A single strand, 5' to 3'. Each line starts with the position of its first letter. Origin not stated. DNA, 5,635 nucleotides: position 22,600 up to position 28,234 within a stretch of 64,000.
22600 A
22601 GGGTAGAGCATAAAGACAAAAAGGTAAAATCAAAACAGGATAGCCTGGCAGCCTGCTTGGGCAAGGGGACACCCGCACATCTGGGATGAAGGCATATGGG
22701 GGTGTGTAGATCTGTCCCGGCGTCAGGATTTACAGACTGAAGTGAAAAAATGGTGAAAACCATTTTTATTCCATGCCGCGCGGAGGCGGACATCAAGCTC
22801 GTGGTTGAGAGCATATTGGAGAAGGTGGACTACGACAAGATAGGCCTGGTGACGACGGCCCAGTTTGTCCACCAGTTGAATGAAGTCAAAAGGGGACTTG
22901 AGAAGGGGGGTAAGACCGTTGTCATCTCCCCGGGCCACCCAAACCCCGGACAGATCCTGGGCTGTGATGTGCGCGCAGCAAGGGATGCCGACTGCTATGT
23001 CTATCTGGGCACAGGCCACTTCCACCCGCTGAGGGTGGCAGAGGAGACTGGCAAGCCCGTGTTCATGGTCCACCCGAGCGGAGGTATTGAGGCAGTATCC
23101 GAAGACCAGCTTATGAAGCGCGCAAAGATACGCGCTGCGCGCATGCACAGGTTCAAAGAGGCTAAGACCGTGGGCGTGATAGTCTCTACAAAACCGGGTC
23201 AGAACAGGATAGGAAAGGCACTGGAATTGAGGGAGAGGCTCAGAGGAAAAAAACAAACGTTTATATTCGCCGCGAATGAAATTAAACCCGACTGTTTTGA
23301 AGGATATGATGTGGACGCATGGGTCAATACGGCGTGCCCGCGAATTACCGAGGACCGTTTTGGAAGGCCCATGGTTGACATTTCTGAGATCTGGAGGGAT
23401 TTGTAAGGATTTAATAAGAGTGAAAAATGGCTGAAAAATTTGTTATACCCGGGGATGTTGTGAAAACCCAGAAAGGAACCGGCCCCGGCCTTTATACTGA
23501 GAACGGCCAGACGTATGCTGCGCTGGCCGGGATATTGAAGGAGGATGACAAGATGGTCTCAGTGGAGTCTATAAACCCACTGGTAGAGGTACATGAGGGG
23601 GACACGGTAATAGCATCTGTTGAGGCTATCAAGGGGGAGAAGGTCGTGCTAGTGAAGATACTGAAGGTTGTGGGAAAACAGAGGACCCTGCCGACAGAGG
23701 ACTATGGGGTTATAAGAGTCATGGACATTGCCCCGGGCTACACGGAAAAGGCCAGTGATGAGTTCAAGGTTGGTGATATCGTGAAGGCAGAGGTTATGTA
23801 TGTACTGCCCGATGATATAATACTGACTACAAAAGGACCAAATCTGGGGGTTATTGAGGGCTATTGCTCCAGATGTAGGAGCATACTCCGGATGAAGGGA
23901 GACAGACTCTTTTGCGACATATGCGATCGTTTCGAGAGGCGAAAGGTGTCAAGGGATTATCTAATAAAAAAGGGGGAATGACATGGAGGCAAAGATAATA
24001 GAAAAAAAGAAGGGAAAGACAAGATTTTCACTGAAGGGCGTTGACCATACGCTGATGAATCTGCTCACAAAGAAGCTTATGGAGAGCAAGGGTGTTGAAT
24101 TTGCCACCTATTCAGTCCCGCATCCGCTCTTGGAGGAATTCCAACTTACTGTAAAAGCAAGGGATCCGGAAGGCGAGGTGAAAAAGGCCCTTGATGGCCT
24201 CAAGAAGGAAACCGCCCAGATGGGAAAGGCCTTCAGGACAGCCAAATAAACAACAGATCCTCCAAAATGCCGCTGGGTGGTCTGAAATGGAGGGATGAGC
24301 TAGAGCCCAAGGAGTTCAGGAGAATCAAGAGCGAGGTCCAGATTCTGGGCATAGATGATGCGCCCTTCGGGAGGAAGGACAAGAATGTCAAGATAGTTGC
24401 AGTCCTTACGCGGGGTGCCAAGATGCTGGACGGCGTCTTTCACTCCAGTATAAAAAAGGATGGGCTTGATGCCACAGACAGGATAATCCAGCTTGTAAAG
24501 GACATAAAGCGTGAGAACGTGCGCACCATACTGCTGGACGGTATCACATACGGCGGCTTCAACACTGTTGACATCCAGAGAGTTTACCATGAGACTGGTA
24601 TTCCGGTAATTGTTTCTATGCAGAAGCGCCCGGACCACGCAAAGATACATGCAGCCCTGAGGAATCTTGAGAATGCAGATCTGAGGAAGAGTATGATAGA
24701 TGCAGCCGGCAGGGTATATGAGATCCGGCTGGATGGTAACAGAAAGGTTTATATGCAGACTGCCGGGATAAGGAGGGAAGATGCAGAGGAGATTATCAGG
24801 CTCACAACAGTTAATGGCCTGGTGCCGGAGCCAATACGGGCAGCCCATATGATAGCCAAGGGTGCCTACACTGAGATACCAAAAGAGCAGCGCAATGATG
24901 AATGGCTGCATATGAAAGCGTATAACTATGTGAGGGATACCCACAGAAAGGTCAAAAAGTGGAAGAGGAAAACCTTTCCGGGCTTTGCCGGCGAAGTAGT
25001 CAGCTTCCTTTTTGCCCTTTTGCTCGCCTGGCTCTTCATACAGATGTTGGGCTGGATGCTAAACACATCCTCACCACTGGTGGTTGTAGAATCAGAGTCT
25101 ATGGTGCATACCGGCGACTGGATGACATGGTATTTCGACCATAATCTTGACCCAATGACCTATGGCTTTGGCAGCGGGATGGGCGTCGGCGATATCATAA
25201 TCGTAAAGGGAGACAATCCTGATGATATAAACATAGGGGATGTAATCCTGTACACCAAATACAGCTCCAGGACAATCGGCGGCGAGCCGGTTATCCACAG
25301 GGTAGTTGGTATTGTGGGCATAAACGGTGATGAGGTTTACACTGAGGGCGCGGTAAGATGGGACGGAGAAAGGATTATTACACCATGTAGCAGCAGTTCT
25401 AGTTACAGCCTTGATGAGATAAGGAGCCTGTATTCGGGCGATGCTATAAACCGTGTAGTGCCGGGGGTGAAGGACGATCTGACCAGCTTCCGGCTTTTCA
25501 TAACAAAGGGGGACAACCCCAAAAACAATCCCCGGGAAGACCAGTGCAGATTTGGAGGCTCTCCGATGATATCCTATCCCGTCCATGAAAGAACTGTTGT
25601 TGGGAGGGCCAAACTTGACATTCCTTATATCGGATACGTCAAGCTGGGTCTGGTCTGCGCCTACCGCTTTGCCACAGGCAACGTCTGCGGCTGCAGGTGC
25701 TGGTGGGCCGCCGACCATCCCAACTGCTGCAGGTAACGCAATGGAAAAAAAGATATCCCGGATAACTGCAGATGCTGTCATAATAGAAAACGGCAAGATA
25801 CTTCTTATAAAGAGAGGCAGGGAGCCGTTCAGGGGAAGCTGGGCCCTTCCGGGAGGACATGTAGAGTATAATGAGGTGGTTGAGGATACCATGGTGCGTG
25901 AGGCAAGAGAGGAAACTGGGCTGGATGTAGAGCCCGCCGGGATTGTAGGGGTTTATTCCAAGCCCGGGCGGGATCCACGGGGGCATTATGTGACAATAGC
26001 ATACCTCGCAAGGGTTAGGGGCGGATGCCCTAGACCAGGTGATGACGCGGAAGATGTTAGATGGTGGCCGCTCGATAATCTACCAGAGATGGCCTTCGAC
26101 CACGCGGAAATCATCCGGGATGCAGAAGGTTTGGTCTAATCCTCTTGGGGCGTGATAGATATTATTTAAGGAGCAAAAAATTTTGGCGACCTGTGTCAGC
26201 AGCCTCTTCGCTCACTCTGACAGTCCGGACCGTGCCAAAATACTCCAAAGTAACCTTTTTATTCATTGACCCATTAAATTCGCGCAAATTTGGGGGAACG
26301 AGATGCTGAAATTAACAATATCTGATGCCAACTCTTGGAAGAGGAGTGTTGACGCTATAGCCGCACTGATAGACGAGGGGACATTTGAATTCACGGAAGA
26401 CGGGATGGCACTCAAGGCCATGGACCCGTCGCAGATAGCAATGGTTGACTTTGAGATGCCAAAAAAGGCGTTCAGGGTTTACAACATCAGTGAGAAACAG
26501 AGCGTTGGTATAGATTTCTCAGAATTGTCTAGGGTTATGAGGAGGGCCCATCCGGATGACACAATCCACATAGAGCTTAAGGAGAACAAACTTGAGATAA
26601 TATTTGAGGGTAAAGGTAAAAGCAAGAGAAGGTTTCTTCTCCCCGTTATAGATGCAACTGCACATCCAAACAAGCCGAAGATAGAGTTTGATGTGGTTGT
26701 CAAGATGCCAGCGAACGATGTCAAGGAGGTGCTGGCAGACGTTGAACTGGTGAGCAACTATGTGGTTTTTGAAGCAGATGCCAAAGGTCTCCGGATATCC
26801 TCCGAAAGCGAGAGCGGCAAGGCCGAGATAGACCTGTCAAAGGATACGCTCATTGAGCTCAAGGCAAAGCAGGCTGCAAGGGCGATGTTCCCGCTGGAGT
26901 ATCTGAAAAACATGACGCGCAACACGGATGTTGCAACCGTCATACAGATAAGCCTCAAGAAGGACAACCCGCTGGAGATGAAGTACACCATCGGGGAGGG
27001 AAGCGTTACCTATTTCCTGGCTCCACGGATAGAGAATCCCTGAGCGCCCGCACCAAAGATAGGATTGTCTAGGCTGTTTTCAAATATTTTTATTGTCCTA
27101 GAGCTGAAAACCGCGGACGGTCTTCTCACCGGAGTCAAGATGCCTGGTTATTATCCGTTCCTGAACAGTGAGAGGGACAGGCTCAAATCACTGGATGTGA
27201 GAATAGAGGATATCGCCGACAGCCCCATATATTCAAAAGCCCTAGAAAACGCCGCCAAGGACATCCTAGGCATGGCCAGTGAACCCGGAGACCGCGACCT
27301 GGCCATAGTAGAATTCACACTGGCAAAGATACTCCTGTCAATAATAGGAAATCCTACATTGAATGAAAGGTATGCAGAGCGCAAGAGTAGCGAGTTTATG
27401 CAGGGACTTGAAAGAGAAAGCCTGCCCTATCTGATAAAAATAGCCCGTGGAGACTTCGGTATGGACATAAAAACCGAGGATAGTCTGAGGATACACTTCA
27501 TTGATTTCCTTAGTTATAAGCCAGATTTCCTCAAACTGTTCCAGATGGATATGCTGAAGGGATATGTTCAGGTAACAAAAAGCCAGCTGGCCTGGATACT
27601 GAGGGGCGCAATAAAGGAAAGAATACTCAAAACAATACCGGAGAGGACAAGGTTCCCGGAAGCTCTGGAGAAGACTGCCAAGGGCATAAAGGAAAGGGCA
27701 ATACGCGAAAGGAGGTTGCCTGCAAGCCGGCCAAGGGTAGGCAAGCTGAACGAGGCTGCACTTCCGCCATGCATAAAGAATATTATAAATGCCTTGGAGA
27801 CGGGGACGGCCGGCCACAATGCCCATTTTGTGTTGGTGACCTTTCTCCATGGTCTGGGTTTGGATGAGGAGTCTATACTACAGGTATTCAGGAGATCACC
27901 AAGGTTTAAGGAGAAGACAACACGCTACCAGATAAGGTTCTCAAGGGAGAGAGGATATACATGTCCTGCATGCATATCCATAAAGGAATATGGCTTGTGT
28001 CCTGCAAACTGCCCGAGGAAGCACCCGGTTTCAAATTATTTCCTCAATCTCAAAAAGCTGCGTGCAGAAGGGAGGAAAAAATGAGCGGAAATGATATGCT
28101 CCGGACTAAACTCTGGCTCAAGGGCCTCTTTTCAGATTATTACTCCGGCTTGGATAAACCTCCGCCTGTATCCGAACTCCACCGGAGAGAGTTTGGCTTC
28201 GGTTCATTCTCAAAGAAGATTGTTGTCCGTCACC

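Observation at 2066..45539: Candidate effector repertoire: dispersed orphans with polybasic leaders and protein-modifying enzyme folds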

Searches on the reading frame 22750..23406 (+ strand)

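Call 11: search_protein_families(library=pfam, proteins=[window:22750-23406:+], max_evalue=0.001)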
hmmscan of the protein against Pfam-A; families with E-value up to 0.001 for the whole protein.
window:22750-23406:+ (218 aa): 1 family
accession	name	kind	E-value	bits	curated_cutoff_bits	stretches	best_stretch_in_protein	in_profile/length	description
PF01866.22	Diphthamide_syn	-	5.6e-44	151.2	33.2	1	2-213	63-287/302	Putative diphthamide synthesis protein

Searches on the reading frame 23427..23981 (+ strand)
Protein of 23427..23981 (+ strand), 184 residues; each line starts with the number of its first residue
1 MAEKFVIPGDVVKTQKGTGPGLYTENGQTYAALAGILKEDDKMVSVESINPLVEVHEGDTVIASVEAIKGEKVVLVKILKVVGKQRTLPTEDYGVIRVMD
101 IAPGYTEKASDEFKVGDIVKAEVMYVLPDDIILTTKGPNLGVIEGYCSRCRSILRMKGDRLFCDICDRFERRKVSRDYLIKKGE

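Call 11: search_protein_families(library=pfam, proteins=[window:23427-23981:+], max_evalue=0.001)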
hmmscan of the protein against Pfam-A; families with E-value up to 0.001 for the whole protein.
window:23427-23981:+ (184 aa): 2 families
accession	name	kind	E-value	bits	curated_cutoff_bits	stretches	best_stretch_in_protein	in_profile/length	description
PF14382.12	ECR1_N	-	0.00024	21.3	27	1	5-37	1-35/38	Exosome complex exonuclease RRP4 N-terminal region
PF22625.2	ECR1_N_2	-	0.00077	19.7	27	0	4-46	2-47/51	Exosome RNA binding protein RRP4 N-terminal domain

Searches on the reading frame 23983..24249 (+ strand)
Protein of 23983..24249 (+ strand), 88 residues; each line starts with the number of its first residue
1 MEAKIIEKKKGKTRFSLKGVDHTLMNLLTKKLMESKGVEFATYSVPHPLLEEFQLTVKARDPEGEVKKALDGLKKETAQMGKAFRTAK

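Call 62: search_protein_families(library=pfam, proteins=[window:23983-24249:+], max_evalue=0.001)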
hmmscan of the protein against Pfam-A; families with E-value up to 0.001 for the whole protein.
window:23983-24249:+ (88 aa): 2 families
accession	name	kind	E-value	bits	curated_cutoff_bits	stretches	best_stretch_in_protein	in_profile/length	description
PF13656.11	RNA_pol_L_2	-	1e-20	73.6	27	1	14-81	3-73/75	RNA polymerase Rpb3/Rpb11 dimerisation domain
PF01193.29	RNA_pol_L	-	3.3e-05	24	24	1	14-75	1-72/74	RNA polymerase Rpb3/Rpb11 dimerisation domain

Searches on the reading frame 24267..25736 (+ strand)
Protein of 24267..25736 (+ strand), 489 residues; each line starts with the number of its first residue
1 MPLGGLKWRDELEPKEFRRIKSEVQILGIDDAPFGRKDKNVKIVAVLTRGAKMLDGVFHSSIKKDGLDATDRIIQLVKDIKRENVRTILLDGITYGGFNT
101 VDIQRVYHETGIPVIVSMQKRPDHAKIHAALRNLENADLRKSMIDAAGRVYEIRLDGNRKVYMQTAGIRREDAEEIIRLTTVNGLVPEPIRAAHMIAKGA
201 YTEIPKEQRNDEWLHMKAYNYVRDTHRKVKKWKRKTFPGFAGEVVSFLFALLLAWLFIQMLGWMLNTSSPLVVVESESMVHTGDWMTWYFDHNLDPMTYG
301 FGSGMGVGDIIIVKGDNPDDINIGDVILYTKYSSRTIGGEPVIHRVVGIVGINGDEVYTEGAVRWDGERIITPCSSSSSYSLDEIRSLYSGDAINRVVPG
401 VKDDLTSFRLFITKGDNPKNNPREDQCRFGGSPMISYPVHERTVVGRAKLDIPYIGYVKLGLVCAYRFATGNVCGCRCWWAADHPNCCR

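Call 62: search_protein_families(library=pfam, proteins=[window:24267-25736:+], max_evalue=0.001)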
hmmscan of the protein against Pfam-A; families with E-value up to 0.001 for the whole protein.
window:24267-25736:+ (489 aa): 1 family
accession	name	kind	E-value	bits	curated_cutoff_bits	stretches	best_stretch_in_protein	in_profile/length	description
PF01949.23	Endo_dU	-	5.8e-56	189.2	32.7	1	23-200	2-181/182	Endonuclease dU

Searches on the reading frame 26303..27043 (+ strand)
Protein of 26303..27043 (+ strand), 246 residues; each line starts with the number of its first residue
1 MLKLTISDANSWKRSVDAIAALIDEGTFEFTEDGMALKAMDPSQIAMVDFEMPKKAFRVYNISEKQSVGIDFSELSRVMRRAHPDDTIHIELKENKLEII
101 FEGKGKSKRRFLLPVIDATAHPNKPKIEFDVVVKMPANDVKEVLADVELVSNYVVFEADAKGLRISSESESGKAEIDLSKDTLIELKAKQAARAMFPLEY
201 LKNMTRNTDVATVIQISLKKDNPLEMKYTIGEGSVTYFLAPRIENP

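Call 62: search_protein_families(library=pfam, proteins=[window:26303-27043:+], max_evalue=0.001)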
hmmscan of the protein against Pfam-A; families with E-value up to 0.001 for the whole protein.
window:26303-27043:+ (246 aa): 2 families
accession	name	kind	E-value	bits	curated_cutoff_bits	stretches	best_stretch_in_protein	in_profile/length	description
PF02747.20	PCNA_C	-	1.6e-16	61.1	23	1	125-242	3-127/128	Proliferating cell nuclear antigen, C-terminal domain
PF00705.23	PCNA_N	-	3.9e-16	59.4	20.3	1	1-108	1-110/127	Proliferating cell nuclear antigen, N-terminal domain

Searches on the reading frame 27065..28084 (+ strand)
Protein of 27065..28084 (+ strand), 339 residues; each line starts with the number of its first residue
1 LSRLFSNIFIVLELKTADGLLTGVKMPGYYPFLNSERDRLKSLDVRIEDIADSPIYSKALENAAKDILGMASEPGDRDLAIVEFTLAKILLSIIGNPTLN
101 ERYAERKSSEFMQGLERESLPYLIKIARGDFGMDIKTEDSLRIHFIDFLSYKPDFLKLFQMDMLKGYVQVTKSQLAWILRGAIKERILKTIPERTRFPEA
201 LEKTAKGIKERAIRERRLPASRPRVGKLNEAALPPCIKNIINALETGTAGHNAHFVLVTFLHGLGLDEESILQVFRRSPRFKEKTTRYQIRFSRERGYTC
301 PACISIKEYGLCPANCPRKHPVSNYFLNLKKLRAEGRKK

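Call 62: search_protein_families(library=pfam, proteins=[window:27065-28084:+], max_evalue=0.001)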
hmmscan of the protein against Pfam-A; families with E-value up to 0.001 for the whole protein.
window:27065-28084:+ (339 aa): 1 family
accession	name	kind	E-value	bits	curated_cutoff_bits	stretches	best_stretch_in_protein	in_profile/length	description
PF04104.19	DNA_primase_lrg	-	1.2e-21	77.7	22.4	1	142-319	4-210/266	Eukaryotic and archaeal DNA primase, large subunit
